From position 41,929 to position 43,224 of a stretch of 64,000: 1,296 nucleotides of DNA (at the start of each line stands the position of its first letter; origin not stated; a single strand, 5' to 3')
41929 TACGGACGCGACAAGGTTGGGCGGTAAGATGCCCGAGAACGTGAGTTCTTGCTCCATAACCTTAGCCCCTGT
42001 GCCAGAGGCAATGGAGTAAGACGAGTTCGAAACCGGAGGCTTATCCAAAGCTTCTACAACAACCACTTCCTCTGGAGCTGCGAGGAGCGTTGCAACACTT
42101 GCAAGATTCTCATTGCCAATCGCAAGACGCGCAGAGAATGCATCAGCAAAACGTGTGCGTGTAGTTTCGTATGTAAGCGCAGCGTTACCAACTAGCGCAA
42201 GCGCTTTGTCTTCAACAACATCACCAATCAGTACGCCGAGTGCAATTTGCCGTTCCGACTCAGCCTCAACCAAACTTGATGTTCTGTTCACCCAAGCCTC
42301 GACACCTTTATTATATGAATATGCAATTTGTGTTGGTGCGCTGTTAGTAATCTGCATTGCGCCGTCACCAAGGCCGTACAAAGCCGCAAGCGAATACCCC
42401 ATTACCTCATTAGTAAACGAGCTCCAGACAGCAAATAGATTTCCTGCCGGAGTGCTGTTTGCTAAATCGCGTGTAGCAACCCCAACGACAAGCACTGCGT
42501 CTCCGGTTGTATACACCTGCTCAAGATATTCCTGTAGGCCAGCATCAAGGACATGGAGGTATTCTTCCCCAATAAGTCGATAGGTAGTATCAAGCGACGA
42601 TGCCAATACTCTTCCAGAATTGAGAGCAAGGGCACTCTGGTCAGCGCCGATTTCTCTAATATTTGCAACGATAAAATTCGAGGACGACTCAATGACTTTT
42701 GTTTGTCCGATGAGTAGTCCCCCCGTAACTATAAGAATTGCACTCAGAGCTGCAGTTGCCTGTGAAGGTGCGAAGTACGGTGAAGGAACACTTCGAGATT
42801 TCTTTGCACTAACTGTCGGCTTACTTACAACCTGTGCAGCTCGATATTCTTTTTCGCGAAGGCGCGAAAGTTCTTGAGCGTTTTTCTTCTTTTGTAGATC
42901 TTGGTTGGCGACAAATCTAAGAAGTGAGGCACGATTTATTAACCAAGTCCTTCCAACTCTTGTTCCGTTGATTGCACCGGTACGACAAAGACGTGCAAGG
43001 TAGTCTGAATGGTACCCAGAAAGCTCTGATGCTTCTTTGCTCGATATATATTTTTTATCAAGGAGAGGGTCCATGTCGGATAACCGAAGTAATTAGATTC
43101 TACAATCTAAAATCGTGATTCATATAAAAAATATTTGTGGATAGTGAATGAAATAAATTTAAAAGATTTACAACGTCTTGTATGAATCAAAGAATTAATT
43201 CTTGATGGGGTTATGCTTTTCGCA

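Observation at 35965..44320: Giant 2369 aa protein with an excisionase-type HTH-like N-terminal module, one TM helix and a huge repetitive ectodomain, next to a small paralog sharing the same N-terminal module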

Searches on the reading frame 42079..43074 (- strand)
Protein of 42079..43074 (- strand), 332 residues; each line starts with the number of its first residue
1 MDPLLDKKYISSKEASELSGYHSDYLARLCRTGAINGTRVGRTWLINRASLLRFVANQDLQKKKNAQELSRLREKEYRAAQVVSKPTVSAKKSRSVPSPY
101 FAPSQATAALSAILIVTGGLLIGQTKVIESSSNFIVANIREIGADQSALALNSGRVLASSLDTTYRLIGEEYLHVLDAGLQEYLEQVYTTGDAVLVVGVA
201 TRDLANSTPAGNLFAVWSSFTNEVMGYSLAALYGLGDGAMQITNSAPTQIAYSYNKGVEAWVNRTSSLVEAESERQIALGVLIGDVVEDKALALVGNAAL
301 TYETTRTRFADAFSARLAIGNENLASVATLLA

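Call 13: find_homologous_proteins(query=window:42079-43074:-)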
Query seq(332 aa) (332 aa): 1 proteins with E <= 0.001 among 8000 candidates.
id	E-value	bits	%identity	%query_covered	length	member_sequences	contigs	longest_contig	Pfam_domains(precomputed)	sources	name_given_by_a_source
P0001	1.9e-24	105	31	95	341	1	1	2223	PF12728.14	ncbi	ncbi:MAG: helix-turn-helix domain-containing protein, partial [Patescibacteria group bacterium]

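Call 29: search_protein_families(library=pfam, proteins=[P0001], max_evalue=0.01)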
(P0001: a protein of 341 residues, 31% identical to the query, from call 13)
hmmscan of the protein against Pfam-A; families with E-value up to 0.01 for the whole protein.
P0001 (341 aa): 1 family
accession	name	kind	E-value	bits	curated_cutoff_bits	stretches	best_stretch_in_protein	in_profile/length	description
PF12728.13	HTH_17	-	6.8e-06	26.7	27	1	10-58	2-50/51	Helix-turn-helix domain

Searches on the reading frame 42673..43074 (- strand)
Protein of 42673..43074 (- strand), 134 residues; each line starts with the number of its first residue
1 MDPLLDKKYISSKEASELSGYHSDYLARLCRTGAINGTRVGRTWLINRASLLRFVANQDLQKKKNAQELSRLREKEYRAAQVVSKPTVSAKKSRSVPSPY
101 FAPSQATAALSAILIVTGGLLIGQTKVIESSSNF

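Call 41: predict_structure(alignment_id=A3)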
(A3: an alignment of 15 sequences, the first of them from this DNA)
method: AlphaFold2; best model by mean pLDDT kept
length: 134 residues; sequences in the alignment: 15
mean_pLDDT: 80.0   pTM: 0.55
mean pLDDT of the five models: 80.0, 79.4, 79.2, 78.5, 78.4
residues with pLDDT >= 90: 75; 70-90: 6; 50-70: 46; < 50: 7
segments of 3 or more residues with pLDDT < 50: 118-120
pLDDT, mean of each block of 10 residues (from residue 1): 70 97 98 96 96 98 98 97 80 61 54 51 54 56
secondary structure, 60 per line:
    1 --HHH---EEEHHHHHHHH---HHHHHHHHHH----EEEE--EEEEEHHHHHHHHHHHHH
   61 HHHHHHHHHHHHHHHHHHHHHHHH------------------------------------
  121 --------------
elements in order: E9-11 H12-19 H23-32 E37-40 E43-47 H48-84
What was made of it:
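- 42901..43056 (-): N-terminal excisionase/MerR-type winged-helix module of the giant (residues 7-58). AF2 elements b1 9-11, a1 12-19, a2 23-32, b2 37-40, b3 43-47, with pLDDT >96 (call 41).
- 42823..42933 (-): Long basic helix after the wing (residues 48-84), conserved as ................ in giant-type relatives. AF2 helix 48-84 with high pLDDT (call 41).
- On HTH_17 (PF12728) / excisionase family (TIGR01764), MerR-excisionase winged-helix superfamily: AF2 model with pLDDT >96 (call 41).
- AF2 pLDDT >96 for residues 10-80 (call 41). The AF2 model did not form a helix for the TM segment (pLDDT ~50-55, call 41).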

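Call 43: fold_search(model_id=the predicted structure, library=pdb)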
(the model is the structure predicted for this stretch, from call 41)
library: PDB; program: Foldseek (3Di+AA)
matches with E <= 10: 700; with E <= 0.001: 0
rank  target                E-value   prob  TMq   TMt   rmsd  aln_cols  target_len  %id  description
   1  4j2n_C                3.0e-02  1.00  0.32  0.71   1.7        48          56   17  Crystal Structure of mycobacteriophage Pukovnik Xis (released 2013-10-23)
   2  4p0y_A                3.2e-02  1.00  0.30  0.35   2.6        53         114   28  Structure of the double stranded DNA binding type IV secretion protein TraN from Enterococcus (released 2014-07-30)
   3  4p0z                  6.1e-02  0.99  0.34  0.39   3.1        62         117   29  Structure of the double stranded DNA binding type IV secretion protein TraN from Enterococcus (released 2014-07-30)
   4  4pm3_A                6.1e-02  0.99  0.33  0.38   3.0        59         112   30  Structure of the double-stranded DNA binding type IV secretion protein TraN from Enterococcus (released 2014-07-30)
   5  4j2n_A                7.0e-02  1.00  0.32  0.73   1.7        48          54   17  Crystal Structure of mycobacteriophage Pukovnik Xis (released 2013-10-23)
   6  3ucs_A                7.4e-02  0.97  0.30  0.40   7.9        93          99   15  Crystal structure of the complex between CBPA J-domain and CBPM (released 2013-07-03)
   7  7tea_C                8.0e-02  0.99  0.36  0.57   6.1        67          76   19  Crystal structure of S. aureus GlnR-DNA complex (released 2022-06-29)
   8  4pm3_B                8.5e-02  0.99  0.31  0.35   2.4        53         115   30  Structure of the double-stranded DNA binding type IV secretion protein TraN from Enterococcus (released 2014-07-30)
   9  1p6r_MODEL_1_A        1.1e-01  0.57  0.22  0.31   3.4        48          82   27  Solution structure of the DNA binding domain of the repressor BlaI. (released 2003-12-09)
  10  1r8d_B                1.2e-01  0.91  0.35  0.42   7.2       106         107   15  Crystal Structure of MtaN Bound to DNA (released 2004-08-17)
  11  4r4e_A                1.3e-01  0.99  0.36  0.54   2.3        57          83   12  Structure of GlnR-DNA complex (released 2015-03-04)
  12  1y6u_MODEL_1_A        1.3e-01  0.97  0.32  0.64   3.9        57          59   19  The Structure of the Excisionase (Xis) Protein from Conjugative Transposon Tn916 Provides Insights into the Re (released 2005-03-15)
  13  3d70_A                1.3e-01  0.94  0.35  0.18   7.3        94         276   15  Crystal structure of E253A mutant of BMRR bound to 22-bp oligonucleotide (released 2008-08-26)
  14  5i44_B                1.4e-01  0.98  0.35  0.60   2.6        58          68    5  Structure of RacA-DNA complex; P21 form (released 2016-05-04)
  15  3d71_A                1.4e-01  0.89  0.31  0.18   7.0        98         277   12  Crystal structure of E253Q BMRR bound to 22 base pair promoter site (released 2008-08-26)
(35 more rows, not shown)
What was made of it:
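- On HTH_17 (PF12728) / excisionase family (TIGR01764), MerR-excisionase winged-helix superfamily: Foldseek TM 0.71-0.73 normalised to the target (call 43).
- Foldseek probability ~1.0 to Xis and to TraN at 28-30% identity (call 43).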

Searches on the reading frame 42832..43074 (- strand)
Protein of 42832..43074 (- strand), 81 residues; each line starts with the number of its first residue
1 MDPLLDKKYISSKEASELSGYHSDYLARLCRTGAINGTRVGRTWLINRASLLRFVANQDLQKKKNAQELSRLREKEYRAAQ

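Call 15: search_solved_structures(query=window:42832-43074:-, max_evalue=10, show_alignments=3)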
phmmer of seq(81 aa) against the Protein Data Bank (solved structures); distinct sequences matched with E-value up to 10: 2.
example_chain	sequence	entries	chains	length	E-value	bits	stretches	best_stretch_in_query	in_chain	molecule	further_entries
6g1t_A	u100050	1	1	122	0.5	14.1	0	8-52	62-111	AM32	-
4p0y_A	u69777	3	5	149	0.88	13.4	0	8-51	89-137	AM32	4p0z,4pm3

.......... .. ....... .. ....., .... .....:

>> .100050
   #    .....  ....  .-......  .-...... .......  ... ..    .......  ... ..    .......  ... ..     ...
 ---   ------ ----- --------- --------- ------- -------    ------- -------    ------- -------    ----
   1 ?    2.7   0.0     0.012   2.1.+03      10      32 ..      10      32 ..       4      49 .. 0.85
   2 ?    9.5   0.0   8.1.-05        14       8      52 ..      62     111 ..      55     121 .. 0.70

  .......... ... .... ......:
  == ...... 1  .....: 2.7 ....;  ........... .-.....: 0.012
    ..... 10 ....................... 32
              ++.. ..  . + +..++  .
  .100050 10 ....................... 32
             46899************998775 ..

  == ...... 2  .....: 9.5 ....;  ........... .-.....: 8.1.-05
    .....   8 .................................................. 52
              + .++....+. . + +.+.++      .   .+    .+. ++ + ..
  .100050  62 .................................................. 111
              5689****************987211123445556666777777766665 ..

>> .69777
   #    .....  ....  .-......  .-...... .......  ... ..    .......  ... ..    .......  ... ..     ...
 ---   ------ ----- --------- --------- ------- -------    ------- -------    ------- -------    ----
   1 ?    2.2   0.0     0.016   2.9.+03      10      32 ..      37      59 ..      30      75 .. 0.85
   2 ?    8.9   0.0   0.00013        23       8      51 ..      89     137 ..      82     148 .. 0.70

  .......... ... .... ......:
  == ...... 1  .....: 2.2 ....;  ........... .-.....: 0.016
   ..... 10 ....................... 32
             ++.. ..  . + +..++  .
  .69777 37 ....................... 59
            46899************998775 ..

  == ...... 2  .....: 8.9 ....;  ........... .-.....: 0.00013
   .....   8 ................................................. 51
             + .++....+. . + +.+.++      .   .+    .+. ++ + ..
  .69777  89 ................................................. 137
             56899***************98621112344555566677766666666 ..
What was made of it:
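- On TraN (pIP501) family: phmmer E=0.5-0.9 (call 15).
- The wing G41-R42 falls on TraN G100-K101 (call 15). Sequence similarity to TraN is not significant by phmmer (E=0.5, call 15).
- Tried and rejected: PDB sequence search with the head gave only non-significant TraN hits (call 15).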

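Call 88: search_dna_similar(query=window:42832-43074:-, collection=phages, mode=protein, max_evalue=0.01, max_rows=10)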
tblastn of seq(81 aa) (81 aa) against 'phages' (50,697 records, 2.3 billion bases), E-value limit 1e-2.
Records with a match: 2; places in all: 2; records where one place covers at least 80% of the query: 0.
Best place of each record, by identity: <60% 2.
By first word of the organism name: Bacteriophage 2.
By host as written in the record: - 2.
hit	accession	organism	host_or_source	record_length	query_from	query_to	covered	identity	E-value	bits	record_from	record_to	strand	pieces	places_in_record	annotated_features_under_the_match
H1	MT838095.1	Bacteriophage sp.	human fecal samples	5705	11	74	79%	32.8%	8e-6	47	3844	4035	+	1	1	record has no annotation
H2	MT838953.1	Bacteriophage sp.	human fecal samples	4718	11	59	60%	38.8%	4e-4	42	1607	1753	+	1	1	record has no annotation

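Call 89: search_dna_similar(query=window:42832-43074:-, collection=plasmids, mode=protein, max_evalue=0.01, max_rows=10)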
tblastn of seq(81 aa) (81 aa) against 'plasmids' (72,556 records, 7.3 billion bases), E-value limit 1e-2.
Records with a match: 1; places in all: 1; records where one place covers at least 80% of the query: 0.
Best place of each record, by identity: <60% 1.
By first word of the organism name: Paenibacillus 1.
By predicted mobility (MOB-suite, as given by PLSDB): non-mobilizable 1.
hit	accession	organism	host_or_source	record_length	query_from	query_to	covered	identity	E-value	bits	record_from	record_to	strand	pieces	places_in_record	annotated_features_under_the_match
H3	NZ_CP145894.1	Paenibacillus amylolyticus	whole organism,soil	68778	10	48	48%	42.5%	1e-3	42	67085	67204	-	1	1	type I-C CRISPR-associated protein Cas8c/Csd1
